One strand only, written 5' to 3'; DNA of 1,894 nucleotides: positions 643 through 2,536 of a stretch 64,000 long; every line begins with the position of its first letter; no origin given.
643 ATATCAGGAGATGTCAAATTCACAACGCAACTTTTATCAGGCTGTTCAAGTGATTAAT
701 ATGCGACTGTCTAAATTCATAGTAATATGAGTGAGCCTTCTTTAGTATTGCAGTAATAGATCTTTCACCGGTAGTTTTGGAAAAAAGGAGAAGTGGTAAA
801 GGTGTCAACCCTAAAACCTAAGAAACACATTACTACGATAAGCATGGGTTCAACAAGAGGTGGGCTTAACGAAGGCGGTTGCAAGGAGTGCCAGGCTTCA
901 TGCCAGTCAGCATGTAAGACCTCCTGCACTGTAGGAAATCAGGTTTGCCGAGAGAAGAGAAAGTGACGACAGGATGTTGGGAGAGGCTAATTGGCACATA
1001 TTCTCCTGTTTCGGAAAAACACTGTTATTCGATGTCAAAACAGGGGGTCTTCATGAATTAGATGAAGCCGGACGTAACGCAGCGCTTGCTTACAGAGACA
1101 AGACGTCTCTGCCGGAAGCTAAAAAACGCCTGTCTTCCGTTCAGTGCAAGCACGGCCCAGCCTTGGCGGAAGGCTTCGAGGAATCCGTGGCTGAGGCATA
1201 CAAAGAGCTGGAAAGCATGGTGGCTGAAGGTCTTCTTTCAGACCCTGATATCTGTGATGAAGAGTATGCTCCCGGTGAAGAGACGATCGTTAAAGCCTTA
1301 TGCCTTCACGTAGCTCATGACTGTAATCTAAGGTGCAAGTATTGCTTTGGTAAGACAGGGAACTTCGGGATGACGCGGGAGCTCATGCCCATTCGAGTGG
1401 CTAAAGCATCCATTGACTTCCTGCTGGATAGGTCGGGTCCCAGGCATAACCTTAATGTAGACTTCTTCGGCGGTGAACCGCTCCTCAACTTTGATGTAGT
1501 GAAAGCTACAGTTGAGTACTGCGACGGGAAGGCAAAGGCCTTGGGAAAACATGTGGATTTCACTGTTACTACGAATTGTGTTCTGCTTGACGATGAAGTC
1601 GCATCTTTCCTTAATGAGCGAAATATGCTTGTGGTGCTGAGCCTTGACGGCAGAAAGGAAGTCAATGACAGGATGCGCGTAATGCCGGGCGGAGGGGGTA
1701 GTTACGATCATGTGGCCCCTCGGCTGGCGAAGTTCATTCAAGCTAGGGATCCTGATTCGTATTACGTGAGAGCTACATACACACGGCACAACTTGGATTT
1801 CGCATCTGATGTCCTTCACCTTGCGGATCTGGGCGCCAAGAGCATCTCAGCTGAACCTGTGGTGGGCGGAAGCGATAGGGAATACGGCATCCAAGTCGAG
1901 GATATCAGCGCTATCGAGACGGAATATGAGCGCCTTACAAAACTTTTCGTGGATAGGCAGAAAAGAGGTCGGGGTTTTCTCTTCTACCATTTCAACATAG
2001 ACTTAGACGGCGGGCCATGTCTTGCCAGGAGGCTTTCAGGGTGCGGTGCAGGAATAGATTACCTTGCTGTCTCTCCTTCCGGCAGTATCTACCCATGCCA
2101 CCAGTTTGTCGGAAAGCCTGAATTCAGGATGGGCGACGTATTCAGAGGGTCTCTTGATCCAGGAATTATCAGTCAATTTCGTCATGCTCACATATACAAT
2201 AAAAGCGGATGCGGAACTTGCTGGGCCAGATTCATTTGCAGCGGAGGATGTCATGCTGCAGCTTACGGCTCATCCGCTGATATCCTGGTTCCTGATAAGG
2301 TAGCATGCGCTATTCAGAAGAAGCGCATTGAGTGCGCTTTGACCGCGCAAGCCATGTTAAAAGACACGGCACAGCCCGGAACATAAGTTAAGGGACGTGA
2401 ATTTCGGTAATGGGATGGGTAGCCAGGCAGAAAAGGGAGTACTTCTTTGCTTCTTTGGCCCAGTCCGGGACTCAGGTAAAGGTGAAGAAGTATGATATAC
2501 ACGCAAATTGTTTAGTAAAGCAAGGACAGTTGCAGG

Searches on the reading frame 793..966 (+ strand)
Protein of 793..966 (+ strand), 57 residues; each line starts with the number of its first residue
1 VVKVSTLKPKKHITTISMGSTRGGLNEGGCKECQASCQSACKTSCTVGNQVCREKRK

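Call 65: search_protein_families(library=ncbifam, proteins=[window:793-966:+], max_evalue=0.00001)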
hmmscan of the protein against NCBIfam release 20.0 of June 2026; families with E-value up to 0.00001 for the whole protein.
window:793-966:+ (57 aa): 1 family
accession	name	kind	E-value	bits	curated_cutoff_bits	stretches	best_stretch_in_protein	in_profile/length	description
TIGR03973.1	six_Cys_in_45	equivalog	4.8e-20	71.2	50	1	11-53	1-43/43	six-cysteine ranthipeptide SCIFF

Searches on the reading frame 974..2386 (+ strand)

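Call 65: search_protein_families(library=ncbifam, proteins=[window:974-2386:+], max_evalue=0.00001)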
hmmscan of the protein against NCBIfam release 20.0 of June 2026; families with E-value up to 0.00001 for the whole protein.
window:974-2386:+ (470 aa): 56 families (the best 25 are shown)
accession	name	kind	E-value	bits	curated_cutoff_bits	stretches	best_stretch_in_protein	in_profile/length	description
TIGR03974.1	rSAM_six_Cys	equivalog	5e-162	539.8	425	1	8-459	2-449/451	thioether cross-link-forming SCIFF peptide maturase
NF040492.1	not_ScfB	exception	3e-140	468.1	855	1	8-460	5-449/450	ScfB-related radical SAM/SPASM orphan maturase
TIGR04064.1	rSAM_nif11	equivalog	2.2e-78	264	518.7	1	81-465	52-439/459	nif11-like peptide radical SAM maturase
TIGR03906.1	quino_hemo_SAM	equivalog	4.4e-78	263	453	1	6-457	2-445/467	quinohemoprotein amine dehydrogenase maturation protein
NF047865.1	rSAM_PapB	equivalog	6.2e-76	255.8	340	1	106-432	2-322/330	PapB family radical SAM/SPASM ranthipeptide maturase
TIGR04068.1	rSAM_ocin_clost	equivalog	9.1e-48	163.3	500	1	103-261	80-238/462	Cys-rich peptide radical SAM maturase CcpM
NF038170.1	lachnocin_rSAM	equivalog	2.2e-33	115.8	550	1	103-454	72-415/440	lachnocin radical SAM maturase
TIGR04163.1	rSAM_cobopep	equivalog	5.1e-32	111.2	375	1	110-459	67-419/428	peptide-modifying radical SAM enzyme CbpB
NF035951.1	rSAM_RumMC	equivalog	5.3e-32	111.2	720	1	106-257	111-262/510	RumMC family radical SAM sactipeptide maturase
TIGR03978.1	rSAM_paired_1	equivalog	1.4e-30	106.5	370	1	113-451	89-443/466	His-Xaa-Ser system radical SAM maturase HxsB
TIGR03942.1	sulfatase_rSAM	equivalog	3.3e-29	102.1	349.45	1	113-433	7-331/363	anaerobic sulfatase maturase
TIGR04115.1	rSAM_Cxxx_rpt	equivalog_domain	7e-29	101.4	350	1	107-433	2-332/359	radical SAM peptide maturase, CXXX-repeat target family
NF038107.1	rSAM_NF038107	equivalog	3.5e-27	95.3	600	1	113-436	91-410/444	Cys-every-fifth radical SAM/SPASM peptide maturase CefB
NF041298.1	rSAM_mat_DynA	equivalog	7.6e-27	94.2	450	1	114-445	8-340/356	dynobactin maturation radical SAM/SPASM protein DynA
TIGR04280.1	geopep_mat_rSAM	hypoth_equivalog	2.7e-25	89.2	400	1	111-445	88-408/428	geopeptide radical SAM maturase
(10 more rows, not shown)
